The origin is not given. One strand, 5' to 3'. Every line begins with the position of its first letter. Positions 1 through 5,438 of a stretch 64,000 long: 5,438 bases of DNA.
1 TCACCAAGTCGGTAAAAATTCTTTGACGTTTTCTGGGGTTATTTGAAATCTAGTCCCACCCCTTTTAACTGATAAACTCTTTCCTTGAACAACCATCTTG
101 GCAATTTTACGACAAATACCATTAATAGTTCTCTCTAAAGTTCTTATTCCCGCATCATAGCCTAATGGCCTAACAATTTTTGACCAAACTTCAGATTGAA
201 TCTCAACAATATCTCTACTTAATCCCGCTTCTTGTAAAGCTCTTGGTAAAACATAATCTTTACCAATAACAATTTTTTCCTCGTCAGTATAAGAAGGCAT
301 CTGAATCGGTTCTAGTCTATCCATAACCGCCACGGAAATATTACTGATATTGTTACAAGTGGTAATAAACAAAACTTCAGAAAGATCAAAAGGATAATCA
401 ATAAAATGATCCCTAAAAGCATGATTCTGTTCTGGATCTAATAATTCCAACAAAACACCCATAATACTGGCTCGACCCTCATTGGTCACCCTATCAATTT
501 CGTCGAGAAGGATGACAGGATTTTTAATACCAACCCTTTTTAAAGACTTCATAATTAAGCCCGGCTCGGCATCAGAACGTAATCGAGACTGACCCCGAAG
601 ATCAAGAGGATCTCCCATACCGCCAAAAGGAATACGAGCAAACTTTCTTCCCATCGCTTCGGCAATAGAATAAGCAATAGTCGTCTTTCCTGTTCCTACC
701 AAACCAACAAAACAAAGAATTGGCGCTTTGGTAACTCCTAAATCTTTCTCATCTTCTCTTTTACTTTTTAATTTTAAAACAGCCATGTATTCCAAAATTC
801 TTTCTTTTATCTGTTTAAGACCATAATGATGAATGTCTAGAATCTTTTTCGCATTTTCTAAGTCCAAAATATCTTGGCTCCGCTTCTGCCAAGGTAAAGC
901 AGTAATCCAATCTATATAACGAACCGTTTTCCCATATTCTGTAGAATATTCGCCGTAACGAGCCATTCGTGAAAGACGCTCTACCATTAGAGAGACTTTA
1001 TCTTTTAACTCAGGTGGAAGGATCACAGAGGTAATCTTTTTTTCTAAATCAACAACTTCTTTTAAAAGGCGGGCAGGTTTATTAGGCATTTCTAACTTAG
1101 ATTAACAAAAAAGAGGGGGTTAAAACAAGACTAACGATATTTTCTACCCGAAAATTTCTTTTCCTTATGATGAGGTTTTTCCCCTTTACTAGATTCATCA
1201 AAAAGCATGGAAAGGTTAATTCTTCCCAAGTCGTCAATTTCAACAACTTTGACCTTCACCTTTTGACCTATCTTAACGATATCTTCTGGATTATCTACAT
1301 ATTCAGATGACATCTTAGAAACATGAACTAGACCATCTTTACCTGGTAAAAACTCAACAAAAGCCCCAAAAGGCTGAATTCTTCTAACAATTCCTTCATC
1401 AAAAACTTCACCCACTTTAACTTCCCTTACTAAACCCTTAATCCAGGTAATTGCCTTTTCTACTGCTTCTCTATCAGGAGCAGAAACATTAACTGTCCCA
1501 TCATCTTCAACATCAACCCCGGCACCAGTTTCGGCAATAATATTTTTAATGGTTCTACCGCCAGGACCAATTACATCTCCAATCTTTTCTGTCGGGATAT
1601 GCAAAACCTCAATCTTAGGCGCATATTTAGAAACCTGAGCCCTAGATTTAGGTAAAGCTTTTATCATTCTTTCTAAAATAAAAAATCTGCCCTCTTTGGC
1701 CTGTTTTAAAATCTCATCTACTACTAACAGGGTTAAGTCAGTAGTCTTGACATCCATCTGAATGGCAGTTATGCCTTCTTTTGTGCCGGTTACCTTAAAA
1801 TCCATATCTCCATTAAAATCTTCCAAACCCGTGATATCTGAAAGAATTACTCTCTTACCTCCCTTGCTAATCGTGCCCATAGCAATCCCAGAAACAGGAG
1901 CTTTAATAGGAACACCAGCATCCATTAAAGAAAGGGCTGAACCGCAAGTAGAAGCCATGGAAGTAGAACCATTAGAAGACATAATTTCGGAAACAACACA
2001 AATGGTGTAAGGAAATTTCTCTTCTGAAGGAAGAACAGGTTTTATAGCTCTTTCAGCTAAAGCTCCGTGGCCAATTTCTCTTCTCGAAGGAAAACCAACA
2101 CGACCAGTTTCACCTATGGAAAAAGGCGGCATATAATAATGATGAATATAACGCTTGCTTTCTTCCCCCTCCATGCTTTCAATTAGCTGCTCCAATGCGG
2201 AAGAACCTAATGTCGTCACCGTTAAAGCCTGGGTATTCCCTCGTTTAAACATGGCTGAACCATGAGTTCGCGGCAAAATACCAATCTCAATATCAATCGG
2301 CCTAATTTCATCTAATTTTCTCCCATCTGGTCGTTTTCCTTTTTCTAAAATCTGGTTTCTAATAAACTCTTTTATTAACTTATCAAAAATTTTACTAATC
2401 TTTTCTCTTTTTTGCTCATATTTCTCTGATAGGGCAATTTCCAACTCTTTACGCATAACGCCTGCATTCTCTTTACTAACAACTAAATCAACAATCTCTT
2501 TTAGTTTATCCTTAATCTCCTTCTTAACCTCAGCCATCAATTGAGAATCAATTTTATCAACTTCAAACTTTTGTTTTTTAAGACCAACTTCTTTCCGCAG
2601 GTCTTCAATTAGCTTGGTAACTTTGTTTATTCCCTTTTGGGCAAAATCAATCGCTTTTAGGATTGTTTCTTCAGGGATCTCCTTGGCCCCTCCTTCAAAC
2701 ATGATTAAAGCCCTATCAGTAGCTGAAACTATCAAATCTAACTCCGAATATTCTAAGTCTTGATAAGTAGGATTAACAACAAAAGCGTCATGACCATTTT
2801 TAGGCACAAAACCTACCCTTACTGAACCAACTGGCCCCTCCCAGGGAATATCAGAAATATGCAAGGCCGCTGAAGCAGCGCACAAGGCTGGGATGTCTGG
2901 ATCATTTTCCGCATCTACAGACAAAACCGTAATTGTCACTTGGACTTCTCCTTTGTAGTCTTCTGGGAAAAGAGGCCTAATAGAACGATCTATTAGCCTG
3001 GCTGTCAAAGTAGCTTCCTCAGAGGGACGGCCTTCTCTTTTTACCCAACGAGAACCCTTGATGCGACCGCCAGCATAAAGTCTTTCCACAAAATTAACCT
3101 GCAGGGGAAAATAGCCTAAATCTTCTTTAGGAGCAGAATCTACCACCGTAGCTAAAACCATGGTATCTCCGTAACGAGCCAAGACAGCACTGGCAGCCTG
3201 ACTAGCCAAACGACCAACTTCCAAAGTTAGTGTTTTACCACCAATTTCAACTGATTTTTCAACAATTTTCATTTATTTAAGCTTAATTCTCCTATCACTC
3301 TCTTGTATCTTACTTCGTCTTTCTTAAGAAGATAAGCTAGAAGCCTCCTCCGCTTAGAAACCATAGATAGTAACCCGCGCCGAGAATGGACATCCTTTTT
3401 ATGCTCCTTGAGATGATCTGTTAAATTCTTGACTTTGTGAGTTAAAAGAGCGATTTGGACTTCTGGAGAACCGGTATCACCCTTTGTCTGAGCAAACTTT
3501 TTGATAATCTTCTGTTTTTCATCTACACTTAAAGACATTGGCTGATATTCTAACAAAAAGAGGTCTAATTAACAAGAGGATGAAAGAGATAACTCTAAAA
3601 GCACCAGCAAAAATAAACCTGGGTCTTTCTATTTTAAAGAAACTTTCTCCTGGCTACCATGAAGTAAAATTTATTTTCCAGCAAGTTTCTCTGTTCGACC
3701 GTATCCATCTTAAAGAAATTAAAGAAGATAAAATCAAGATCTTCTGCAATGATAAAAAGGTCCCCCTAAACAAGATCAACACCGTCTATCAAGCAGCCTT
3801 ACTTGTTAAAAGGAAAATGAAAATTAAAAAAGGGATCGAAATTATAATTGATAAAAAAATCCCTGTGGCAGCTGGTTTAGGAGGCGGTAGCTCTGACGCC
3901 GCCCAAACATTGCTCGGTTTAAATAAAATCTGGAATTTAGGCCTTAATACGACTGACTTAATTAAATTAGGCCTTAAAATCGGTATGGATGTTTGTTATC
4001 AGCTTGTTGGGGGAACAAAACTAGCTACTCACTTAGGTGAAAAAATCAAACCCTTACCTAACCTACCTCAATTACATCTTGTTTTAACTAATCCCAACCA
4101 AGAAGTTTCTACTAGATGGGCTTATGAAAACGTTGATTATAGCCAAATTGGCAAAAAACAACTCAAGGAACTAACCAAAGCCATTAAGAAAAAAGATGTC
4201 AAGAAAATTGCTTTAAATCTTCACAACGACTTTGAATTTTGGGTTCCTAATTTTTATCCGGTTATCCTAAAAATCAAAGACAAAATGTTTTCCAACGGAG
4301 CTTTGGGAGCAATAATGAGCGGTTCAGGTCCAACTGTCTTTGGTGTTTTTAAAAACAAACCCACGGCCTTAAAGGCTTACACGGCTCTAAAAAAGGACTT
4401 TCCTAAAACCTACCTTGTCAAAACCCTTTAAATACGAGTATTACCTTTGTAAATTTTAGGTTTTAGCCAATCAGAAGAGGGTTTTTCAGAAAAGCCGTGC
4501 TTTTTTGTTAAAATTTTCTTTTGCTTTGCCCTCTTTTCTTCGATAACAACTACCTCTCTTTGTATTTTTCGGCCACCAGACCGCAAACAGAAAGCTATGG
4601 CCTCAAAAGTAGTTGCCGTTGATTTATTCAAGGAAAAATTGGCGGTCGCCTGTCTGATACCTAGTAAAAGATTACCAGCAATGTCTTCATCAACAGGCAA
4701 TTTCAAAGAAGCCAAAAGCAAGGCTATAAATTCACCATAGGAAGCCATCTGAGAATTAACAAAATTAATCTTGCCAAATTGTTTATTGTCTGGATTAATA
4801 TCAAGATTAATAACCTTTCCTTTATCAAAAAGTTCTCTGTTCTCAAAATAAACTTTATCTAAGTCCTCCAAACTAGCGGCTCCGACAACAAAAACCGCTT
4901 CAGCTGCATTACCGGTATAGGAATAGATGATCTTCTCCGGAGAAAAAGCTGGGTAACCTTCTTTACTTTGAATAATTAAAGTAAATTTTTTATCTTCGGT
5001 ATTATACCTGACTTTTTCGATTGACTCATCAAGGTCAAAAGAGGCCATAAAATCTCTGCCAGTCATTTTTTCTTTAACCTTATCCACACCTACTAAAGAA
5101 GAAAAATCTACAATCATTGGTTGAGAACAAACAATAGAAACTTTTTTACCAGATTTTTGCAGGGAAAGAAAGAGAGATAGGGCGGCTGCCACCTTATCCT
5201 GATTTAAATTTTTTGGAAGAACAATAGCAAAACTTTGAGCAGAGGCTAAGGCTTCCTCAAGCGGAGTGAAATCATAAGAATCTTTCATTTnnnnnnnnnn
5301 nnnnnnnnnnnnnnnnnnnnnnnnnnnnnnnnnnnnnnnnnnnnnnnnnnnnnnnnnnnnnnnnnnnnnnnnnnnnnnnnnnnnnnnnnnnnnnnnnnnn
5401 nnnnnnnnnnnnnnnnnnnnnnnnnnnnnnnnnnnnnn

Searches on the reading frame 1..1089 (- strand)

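Call 10: search_protein_families(library=pfam, proteins=[window:1-1089:-], max_evalue=0.001)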
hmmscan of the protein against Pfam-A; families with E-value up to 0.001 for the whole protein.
window:1-1089:- (362 aa): 4 families
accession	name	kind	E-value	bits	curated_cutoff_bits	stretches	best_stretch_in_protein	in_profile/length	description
PF00004.35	AAA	-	8e-17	62.3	21.2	1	125-262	1-126/131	ATPase family associated with various cellular activities (AAA)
PF22667.2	Lon_lid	-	8.7e-12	45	27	1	287-337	2-52/57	Lon protease AAA+ ATPase lid domain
PF07728.20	AAA_5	-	4.1e-08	33.8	22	1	125-257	2-137/139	AAA domain (dynein-related subfamily)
PF07726.17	AAA_3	-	1.7e-05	25.1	27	1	129-215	6-88/131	ATPase family associated with various cellular activities (AAA)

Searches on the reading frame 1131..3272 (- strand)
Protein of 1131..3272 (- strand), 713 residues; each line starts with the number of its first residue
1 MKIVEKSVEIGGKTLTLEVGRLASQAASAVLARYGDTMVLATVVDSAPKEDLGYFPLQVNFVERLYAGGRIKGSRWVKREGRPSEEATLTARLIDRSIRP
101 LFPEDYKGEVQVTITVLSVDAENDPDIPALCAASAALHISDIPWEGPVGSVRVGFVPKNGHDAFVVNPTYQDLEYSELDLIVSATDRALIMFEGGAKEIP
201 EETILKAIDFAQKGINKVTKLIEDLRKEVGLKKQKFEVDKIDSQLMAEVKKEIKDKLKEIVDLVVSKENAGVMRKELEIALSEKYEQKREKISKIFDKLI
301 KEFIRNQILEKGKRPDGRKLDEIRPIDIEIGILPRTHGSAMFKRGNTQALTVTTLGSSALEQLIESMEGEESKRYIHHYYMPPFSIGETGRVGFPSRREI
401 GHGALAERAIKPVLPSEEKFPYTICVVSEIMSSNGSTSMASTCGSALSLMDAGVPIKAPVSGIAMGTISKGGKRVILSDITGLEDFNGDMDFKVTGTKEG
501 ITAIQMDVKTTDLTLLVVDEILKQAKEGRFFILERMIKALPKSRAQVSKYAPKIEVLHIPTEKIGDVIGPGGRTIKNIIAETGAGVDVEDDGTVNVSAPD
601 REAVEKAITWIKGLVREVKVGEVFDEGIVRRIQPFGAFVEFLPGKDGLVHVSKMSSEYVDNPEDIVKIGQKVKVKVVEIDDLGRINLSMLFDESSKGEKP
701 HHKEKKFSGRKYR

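Call 10: search_protein_families(library=pfam, proteins=[window:1131-3272:-], max_evalue=0.001)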
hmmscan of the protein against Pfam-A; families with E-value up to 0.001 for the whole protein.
window:1131-3272:- (713 aa): 8 families
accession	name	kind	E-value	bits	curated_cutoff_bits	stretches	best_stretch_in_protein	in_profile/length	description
PF01138.27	RNase_PH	-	2.2e-53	180.6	25.5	2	322-455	1-130/130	3' exoribonuclease family, domain 1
PF03725.20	RNase_PH_C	-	4.5e-20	71.8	20.8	2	146-214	1-67/67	3' exoribonuclease family, domain 2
PF00575.29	S1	-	5.5e-16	59.2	22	1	618-689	2-73/74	S1 RNA binding domain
PF00013.35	KH_1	-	2.1e-13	50.2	21.5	1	555-611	2-64/66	KH domain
PF23459.1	S1_RRP5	-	3.7e-06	27.8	27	1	626-680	8-62/72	RRP5 S1 domain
PF03726.19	PNPase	-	5.3e-06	27.3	24.6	1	241-319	14-81/81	Polyribonucleotide nucleotidyltransferase, RNA binding domain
PF24685.1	OB_RRP5_4th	-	4.4e-05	23.9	31.5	1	617-682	5-74/92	RRP5 OB-fold domain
PF22675.2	KH-I_KHDC4-BBP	-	0.00026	21.2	30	0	564-605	8-50/76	KHDC4/BBP-like, KH-domain type I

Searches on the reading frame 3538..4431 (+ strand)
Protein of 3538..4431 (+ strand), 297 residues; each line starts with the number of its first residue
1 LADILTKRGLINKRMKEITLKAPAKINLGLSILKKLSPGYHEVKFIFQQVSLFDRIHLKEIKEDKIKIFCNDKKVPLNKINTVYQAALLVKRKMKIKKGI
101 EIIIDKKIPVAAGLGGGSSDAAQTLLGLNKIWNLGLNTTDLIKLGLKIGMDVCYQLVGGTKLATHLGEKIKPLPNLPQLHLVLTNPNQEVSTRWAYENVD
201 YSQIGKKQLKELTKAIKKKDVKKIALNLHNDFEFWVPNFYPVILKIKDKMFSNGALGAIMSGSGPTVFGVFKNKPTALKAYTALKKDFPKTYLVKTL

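Call 10: search_protein_families(library=pfam, proteins=[window:3538-4431:+], max_evalue=0.001)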
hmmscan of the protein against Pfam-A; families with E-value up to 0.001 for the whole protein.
window:3538-4431:+ (297 aa): 2 families
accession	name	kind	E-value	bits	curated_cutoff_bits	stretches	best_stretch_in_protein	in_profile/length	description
PF00288.32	GHMP_kinases_N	-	1.7e-18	67.1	22.3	1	81-159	1-87/87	GHMP kinases N terminal domain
PF08544.19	GHMP_kinases_C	-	7.7e-13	49.1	21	1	214-289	3-84/85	GHMP kinases C terminal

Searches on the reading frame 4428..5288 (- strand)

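Call 10: search_protein_families(library=pfam, proteins=[window:4428-5288:-], max_evalue=0.001)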
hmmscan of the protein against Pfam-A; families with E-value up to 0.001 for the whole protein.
window:4428-5288:- (286 aa): 0 families

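Call 64: search_protein_families(library=pfam, proteins=[window:4428-5288:-], max_evalue=1)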
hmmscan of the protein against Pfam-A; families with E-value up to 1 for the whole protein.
window:4428-5288:- (286 aa): 2 families
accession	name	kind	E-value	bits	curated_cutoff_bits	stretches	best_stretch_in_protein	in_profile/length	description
PF08440.15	Poty_PP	-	0.027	14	23.4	1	212-261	128-178/277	Potyviridae polyprotein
PF01917.21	Arch_flagellin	-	0.08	13.7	29.5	1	83-168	50-142/162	Archaebacterial flagellin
